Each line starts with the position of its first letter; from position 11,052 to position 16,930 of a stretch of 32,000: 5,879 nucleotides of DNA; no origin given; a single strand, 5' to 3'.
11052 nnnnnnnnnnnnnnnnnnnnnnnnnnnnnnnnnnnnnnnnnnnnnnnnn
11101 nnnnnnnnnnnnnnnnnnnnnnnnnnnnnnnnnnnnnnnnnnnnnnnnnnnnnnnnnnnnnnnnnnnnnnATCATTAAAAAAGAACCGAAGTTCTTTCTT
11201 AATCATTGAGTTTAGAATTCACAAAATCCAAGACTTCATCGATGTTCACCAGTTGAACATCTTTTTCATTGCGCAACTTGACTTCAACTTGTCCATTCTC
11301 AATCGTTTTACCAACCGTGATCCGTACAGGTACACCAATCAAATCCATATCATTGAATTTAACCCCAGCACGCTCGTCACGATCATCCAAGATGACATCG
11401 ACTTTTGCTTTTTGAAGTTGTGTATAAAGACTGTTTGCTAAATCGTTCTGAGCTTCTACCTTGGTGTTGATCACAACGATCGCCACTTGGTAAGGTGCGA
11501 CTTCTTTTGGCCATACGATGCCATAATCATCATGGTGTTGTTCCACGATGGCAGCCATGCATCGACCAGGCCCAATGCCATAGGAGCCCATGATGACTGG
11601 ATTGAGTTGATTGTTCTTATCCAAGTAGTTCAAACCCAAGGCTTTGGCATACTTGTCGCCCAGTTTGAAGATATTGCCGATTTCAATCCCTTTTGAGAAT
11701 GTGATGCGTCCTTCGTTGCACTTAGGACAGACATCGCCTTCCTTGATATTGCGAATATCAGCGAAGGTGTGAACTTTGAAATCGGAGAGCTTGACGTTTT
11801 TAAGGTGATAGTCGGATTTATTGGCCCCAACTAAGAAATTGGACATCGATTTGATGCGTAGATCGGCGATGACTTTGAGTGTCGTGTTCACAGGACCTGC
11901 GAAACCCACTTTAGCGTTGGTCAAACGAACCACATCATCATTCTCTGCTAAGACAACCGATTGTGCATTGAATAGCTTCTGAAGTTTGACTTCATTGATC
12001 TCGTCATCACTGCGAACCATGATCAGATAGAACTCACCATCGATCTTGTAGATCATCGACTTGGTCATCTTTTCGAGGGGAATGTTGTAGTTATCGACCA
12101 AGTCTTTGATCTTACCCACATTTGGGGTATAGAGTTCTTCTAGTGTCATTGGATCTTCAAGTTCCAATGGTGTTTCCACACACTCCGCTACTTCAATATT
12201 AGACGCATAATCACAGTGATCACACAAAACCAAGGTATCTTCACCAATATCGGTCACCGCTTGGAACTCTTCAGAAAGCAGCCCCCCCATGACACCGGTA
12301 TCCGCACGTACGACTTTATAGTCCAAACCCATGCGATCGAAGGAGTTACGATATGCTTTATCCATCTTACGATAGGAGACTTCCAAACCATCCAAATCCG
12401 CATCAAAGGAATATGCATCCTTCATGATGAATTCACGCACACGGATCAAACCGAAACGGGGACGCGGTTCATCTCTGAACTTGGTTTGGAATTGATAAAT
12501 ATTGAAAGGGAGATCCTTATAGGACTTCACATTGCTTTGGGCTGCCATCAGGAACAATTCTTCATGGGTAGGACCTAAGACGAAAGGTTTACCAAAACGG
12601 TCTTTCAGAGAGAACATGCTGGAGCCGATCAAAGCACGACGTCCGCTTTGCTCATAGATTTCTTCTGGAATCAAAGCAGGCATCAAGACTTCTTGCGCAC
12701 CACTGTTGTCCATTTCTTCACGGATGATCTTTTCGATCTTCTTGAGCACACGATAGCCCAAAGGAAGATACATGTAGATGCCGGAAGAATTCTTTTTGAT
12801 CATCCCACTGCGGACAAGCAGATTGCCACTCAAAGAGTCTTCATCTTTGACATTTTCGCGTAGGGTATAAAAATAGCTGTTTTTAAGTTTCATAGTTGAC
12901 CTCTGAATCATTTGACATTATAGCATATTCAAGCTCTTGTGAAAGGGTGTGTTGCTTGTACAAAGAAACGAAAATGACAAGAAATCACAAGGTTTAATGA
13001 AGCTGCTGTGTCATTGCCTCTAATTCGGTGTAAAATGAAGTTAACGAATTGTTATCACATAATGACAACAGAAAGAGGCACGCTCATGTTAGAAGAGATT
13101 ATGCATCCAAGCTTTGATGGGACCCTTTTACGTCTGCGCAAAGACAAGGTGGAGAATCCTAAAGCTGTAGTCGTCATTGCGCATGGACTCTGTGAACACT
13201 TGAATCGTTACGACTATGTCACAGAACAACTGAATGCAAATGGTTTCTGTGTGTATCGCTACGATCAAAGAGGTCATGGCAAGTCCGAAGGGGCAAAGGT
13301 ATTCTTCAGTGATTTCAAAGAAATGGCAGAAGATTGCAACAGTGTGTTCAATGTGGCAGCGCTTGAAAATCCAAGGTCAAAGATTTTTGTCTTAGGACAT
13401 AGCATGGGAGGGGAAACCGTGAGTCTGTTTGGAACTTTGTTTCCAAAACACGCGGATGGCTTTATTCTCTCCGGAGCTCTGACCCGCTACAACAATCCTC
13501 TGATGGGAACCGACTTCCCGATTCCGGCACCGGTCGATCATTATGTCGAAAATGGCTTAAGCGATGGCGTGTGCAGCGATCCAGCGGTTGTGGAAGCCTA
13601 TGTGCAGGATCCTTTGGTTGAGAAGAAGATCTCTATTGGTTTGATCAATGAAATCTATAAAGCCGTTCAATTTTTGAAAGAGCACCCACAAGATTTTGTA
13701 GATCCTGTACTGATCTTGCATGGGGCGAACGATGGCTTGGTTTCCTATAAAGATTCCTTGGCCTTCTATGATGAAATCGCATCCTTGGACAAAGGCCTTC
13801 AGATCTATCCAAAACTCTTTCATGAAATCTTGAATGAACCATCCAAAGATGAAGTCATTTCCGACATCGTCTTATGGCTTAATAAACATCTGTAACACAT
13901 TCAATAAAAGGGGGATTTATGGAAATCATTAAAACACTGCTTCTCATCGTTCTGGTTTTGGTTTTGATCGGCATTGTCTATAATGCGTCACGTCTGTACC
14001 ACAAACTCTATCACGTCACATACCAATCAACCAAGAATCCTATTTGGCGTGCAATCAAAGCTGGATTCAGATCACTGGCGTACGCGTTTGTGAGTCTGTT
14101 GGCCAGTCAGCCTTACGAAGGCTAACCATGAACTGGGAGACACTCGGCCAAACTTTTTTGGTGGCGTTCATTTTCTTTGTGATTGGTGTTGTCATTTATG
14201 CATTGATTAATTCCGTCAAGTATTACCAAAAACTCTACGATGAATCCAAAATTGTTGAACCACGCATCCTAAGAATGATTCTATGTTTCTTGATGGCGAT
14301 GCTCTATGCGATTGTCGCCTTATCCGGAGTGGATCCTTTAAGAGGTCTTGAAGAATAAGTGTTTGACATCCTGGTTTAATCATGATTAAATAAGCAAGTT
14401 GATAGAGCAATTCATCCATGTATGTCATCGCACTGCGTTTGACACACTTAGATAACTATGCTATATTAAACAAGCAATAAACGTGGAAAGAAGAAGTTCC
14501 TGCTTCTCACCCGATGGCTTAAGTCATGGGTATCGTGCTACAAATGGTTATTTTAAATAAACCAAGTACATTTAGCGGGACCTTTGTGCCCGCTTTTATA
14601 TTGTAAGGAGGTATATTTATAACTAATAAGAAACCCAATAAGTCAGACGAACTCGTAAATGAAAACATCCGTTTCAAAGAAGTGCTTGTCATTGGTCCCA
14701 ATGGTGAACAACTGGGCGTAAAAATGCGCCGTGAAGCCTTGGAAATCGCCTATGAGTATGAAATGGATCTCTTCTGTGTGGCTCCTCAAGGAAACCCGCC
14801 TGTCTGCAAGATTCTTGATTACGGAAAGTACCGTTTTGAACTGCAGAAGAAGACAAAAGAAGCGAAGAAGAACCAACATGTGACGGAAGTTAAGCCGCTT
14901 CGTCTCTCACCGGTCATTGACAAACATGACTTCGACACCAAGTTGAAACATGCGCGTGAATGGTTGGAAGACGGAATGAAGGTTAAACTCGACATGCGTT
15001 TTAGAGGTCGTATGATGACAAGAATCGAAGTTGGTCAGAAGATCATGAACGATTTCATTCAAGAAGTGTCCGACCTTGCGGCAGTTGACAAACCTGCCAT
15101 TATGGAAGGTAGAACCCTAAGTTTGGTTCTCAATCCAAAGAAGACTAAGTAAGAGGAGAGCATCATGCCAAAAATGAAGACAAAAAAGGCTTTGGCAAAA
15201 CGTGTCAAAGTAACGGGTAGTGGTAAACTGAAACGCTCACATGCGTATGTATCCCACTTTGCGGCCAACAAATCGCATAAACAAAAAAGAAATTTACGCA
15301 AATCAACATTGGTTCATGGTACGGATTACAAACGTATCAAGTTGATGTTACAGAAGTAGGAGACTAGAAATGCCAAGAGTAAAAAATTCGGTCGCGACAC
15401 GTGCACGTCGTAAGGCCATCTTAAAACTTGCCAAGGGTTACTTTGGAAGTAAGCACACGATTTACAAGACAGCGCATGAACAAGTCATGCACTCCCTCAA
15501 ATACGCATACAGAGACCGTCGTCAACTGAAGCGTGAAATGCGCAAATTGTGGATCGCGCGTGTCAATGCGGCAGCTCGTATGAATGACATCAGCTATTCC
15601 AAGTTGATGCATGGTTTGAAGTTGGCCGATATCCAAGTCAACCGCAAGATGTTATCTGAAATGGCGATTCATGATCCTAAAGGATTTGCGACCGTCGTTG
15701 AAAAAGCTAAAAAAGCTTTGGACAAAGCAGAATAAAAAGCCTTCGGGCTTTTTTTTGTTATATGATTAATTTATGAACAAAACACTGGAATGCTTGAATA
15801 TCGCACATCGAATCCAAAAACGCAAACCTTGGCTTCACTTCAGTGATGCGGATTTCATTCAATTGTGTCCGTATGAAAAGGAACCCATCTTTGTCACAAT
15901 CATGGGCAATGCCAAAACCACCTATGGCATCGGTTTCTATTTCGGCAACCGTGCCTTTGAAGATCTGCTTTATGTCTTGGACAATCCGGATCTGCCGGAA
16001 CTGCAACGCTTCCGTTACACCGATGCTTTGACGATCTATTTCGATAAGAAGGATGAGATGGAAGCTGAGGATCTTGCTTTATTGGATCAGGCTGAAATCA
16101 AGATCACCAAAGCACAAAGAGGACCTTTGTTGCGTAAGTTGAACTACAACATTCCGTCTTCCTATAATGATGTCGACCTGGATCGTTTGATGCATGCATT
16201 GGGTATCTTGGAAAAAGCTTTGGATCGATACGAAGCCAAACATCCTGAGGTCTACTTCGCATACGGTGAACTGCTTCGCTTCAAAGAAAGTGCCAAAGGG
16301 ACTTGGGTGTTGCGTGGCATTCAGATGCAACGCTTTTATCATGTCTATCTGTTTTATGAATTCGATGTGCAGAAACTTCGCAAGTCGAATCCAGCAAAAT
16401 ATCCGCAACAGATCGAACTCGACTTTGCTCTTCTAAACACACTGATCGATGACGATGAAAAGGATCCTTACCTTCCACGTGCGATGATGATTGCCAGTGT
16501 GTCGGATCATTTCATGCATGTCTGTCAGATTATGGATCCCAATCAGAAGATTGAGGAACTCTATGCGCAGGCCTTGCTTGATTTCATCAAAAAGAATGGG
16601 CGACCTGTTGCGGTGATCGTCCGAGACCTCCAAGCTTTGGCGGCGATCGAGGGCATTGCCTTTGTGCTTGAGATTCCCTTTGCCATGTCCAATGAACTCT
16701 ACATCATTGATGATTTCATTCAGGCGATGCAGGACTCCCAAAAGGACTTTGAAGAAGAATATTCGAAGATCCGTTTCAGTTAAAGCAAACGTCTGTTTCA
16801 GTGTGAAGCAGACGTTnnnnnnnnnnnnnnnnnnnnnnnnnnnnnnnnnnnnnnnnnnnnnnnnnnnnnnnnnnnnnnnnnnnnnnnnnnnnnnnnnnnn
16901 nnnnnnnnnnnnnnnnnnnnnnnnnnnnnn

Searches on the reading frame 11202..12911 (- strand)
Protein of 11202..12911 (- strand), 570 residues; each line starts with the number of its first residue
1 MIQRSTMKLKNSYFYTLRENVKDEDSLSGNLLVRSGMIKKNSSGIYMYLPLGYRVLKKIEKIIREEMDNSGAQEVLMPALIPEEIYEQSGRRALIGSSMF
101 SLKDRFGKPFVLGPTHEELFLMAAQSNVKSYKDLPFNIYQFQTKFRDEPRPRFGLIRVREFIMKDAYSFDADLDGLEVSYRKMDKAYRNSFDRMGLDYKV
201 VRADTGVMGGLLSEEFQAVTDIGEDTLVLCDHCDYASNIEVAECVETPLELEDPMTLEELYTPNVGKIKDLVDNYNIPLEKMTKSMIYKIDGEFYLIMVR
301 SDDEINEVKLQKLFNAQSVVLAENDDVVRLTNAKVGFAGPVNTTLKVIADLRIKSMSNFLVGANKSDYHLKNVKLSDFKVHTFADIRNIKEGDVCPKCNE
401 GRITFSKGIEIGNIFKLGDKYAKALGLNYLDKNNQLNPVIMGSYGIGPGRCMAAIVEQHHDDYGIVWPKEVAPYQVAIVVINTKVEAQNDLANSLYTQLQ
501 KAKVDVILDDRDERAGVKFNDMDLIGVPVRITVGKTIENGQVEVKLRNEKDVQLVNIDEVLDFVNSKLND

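Call 31: search_protein_families(library=pfam, proteins=[window:11202-12911:-], max_evalue=0.001)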
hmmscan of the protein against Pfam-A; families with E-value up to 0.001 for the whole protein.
window:11202-12911:- (570 aa): 3 families
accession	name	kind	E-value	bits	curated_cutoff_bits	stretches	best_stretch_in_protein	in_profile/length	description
PF00587.30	tRNA-synt_2b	-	5.6e-31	108.4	29.3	1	100-459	1-179/179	tRNA synthetase class II core domain (G, H, P, S and T)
PF04073.20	tRNA_edit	-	5.1e-23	81.9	25.5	1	262-373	1-116/123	Aminoacyl-tRNA editing domain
PF03129.25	HGTP_anticodon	-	6.9e-21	74.7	21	1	475-566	1-93/94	Anticodon binding domain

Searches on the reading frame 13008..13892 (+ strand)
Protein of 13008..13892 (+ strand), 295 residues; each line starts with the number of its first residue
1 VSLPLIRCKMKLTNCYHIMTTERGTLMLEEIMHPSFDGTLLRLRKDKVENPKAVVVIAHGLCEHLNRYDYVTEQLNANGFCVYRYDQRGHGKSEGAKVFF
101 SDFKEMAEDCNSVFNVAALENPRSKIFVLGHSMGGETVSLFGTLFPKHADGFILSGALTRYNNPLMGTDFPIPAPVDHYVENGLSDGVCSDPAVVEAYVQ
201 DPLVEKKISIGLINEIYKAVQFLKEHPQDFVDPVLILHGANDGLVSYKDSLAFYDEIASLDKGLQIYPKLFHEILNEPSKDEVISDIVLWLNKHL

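Call 46: search_protein_families(library=pfam, proteins=[window:13008-13892:+], max_evalue=0.001)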
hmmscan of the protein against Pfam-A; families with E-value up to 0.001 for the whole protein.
window:13008-13892:+ (295 aa): 6 families
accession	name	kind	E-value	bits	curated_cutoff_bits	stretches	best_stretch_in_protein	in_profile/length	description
PF12146.15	Hydrolase_4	-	8.8e-66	222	27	1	50-278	2-238/239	Serine aminopeptidase, S33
PF00561.26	Abhydrolase_1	-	4.5e-19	69.5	25.8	1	54-162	2-103/245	alpha/beta hydrolase fold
PF12697.13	Abhydrolase_6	-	4.9e-09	37.6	26.3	1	55-172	1-107/217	Alpha/beta hydrolase family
PF20434.5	BD-FAE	-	1.9e-06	28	26.8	1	115-255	80-213/215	BD-FAE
PF00326.27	Peptidase_S9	-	3.9e-05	23.7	22.6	0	230-295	143-210/213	Prolyl oligopeptidase family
PF02273.21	Acyl_transf_2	-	0.00035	20.4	20.3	1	44-95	22-74/294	Acyl transferase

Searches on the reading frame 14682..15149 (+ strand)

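Call 46: search_protein_families(library=pfam, proteins=[window:14682-15149:+], max_evalue=0.001)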
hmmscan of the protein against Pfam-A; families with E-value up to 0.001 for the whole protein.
window:14682-15149:+ (156 aa): 2 families
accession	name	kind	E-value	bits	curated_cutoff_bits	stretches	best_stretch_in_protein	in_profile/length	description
PF00707.27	IF3_C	-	1.8e-30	105.1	34.8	1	68-153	1-86/86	Translation initiation factor IF-3, C-terminal domain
PF05198.21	IF3_N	-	4.2e-23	81.7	26.9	1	2-61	11-70/70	Translation initiation factor IF-3, N-terminal domain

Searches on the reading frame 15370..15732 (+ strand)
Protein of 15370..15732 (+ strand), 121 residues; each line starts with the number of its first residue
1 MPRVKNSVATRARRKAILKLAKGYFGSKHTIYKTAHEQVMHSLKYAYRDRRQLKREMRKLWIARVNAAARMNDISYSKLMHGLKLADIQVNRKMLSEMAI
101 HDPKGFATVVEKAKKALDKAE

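Call 46: search_protein_families(library=pfam, proteins=[window:15370-15732:+], max_evalue=0.001)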
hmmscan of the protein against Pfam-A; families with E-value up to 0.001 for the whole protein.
window:15370-15732:+ (121 aa): 1 family
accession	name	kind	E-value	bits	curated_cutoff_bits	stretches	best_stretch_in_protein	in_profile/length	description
PF00453.23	Ribosomal_L20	-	8.3e-46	155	30.8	1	3-108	1-106/107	Ribosomal protein L20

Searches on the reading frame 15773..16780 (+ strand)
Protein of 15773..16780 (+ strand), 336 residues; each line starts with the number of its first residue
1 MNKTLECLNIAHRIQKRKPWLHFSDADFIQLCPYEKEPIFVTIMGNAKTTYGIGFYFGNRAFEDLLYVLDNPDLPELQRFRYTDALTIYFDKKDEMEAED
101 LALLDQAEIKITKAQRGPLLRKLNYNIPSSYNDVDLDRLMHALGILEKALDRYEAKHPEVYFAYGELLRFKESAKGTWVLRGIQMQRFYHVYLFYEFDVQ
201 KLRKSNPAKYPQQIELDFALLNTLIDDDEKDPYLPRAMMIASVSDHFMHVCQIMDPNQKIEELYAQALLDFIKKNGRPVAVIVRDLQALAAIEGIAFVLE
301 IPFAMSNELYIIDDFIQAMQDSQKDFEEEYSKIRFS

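Call 46: search_protein_families(library=pfam, proteins=[window:15773-16780:+], max_evalue=0.001)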
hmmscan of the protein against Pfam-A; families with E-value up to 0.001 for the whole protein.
window:15773-16780:+ (336 aa): 3 families
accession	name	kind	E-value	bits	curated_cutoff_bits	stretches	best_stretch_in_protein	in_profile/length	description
PF23988.1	DUF7309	-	1e-18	67.7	27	1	7-156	4-155/170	Domain of unknown function (DUF7309)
PF22007.2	DUF6930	-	4.5e-17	62.9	27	1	200-320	3-123/123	Domain of unknown function (DUF6930)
PF01637.24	ATPase_2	-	9.5e-05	22.7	33.2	1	150-303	12-136/225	ATPase domain predominantly from Archaea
